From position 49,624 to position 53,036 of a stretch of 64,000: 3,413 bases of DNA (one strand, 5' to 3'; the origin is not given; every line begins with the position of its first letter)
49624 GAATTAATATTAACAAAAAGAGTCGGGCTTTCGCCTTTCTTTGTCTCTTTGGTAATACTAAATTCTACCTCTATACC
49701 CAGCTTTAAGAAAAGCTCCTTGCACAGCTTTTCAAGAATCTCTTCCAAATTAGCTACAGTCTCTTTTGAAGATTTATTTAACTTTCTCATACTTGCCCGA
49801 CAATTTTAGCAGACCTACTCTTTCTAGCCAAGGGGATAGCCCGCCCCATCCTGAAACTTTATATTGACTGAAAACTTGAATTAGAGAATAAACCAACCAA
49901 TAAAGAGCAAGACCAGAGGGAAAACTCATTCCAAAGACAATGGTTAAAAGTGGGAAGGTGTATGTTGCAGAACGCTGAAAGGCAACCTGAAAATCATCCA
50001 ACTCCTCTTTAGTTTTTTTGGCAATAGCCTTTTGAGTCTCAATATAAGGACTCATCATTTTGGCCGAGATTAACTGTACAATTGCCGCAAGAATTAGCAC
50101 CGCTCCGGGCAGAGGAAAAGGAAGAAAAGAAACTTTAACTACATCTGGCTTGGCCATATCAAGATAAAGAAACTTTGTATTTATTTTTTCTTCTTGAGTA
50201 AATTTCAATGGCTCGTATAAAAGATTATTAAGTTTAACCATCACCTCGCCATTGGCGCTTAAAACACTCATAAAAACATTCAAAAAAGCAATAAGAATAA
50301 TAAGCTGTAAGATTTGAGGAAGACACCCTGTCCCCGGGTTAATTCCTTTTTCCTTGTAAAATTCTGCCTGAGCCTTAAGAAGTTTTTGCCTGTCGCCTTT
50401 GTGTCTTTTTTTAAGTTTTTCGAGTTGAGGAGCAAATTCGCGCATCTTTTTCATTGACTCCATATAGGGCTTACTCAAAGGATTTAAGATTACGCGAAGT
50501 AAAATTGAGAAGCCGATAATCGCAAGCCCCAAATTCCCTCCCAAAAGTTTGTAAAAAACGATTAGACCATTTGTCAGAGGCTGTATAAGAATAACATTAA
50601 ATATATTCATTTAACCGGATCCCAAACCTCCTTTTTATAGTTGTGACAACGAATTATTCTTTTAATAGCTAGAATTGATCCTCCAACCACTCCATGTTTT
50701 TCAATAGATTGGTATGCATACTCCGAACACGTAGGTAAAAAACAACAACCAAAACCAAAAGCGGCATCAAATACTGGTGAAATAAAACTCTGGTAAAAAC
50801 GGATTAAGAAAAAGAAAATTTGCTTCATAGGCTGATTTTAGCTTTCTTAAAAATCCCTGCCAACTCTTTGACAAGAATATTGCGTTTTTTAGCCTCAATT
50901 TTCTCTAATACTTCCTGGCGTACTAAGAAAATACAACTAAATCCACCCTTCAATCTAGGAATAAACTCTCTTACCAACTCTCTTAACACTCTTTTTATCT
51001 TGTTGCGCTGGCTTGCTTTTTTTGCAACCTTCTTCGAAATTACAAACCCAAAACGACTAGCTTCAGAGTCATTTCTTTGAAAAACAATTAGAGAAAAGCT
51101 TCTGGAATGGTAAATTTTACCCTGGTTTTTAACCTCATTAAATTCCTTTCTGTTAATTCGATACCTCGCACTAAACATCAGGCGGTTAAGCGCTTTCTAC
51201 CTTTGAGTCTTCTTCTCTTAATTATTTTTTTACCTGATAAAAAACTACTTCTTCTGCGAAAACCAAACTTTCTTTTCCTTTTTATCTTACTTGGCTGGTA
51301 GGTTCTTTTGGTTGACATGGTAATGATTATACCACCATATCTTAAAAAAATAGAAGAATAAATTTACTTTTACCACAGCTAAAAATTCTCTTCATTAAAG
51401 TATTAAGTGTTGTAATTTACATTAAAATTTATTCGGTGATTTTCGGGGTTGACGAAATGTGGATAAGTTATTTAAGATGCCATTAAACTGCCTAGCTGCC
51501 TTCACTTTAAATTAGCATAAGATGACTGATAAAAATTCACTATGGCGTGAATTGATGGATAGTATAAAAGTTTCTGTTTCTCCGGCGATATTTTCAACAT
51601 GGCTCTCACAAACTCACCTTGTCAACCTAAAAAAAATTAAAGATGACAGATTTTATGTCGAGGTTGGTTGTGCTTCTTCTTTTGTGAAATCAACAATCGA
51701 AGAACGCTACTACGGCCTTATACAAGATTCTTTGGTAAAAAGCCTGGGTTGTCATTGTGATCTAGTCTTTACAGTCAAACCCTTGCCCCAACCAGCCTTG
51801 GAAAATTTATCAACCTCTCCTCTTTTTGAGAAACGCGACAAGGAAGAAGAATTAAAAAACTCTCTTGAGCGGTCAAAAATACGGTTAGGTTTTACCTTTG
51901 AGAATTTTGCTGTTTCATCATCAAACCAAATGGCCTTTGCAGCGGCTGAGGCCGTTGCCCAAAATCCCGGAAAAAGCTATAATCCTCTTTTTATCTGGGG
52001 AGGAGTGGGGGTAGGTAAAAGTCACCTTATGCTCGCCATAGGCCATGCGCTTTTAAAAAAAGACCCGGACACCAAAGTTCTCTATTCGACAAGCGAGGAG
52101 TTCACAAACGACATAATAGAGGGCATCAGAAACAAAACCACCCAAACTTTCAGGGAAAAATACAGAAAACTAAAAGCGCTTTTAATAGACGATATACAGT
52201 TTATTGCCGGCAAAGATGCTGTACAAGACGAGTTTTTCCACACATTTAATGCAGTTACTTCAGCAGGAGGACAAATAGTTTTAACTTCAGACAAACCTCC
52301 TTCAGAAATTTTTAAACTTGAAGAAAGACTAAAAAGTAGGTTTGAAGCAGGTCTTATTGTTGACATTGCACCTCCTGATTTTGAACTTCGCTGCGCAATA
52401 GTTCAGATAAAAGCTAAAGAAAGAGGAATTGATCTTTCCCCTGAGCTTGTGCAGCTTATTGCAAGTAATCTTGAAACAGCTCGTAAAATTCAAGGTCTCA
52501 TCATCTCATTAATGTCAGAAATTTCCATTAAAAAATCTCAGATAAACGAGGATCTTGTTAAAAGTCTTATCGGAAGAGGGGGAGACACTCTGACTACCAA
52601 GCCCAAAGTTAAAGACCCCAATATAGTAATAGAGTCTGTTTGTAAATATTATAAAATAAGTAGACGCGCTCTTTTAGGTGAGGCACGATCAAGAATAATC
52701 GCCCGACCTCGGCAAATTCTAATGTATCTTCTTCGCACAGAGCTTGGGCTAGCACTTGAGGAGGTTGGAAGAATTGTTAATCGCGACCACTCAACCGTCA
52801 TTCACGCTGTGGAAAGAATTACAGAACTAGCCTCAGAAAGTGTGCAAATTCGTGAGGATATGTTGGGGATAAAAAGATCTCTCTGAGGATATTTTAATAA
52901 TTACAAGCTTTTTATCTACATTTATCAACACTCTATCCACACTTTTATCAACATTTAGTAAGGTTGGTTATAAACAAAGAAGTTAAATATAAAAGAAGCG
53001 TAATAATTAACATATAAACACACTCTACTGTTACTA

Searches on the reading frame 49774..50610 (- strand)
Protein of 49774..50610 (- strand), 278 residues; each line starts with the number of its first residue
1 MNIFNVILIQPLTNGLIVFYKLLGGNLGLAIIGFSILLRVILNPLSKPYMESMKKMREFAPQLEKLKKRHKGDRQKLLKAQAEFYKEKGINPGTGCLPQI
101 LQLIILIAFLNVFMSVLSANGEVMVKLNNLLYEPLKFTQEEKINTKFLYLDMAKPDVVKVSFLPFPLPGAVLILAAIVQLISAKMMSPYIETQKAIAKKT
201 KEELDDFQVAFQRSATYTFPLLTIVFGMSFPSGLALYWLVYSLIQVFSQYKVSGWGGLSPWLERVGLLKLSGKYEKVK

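Call 12: search_protein_families(library=pfam, proteins=[window:49774-50610:-], max_evalue=0.001)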
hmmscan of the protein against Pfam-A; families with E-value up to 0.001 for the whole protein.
window:49774-50610:- (278 aa): 1 family
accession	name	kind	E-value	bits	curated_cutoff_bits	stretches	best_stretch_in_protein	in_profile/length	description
PF02096.25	60KD_IMP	-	4.7e-39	134.4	35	1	28-251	2-160/163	60Kd inner membrane protein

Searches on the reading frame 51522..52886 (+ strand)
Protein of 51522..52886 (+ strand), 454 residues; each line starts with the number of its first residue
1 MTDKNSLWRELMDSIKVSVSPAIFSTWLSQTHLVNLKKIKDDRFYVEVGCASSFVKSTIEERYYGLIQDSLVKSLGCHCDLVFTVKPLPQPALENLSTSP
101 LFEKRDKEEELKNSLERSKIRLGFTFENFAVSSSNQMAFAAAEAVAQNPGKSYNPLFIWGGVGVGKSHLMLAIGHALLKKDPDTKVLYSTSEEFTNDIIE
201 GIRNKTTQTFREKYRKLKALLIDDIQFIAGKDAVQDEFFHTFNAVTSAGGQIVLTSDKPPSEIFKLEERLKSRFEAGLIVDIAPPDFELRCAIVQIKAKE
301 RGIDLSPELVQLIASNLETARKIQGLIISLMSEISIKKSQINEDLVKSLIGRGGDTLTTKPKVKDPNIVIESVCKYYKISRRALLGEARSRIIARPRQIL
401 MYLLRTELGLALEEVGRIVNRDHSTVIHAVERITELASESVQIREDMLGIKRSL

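Call 13: search_protein_families(library=pfam, proteins=[window:51522-52886:+], max_evalue=0.001)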
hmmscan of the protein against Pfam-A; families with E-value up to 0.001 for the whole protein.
window:51522-52886:+ (454 aa): 6 families
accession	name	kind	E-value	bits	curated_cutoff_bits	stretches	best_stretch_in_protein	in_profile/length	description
PF00308.24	Bac_DnaA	-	4.6e-63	212.7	23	1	124-281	5-162/162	Bacterial DnaA ATPAse domain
PF08299.17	Bac_DnaA_C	-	1.4e-21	76.7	31.5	1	368-433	3-69/69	Bacterial dnaA protein helix-turn-helix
PF11638.13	DnaA_N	-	2.6e-08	33.9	24.6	1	5-71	1-63/65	DnaA N-terminal domain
PF01695.23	IstB_IS21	-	4.1e-05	23.6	24.1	1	156-259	95-195/238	IstB-like ATP binding protein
PF00004.35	AAA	-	0.00028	21.8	21.2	1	157-275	2-124/131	ATPase family associated with various cellular activities (AAA)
PF13173.12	AAA_14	-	0.00076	19.9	27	0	154-238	3-84/129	AAA domain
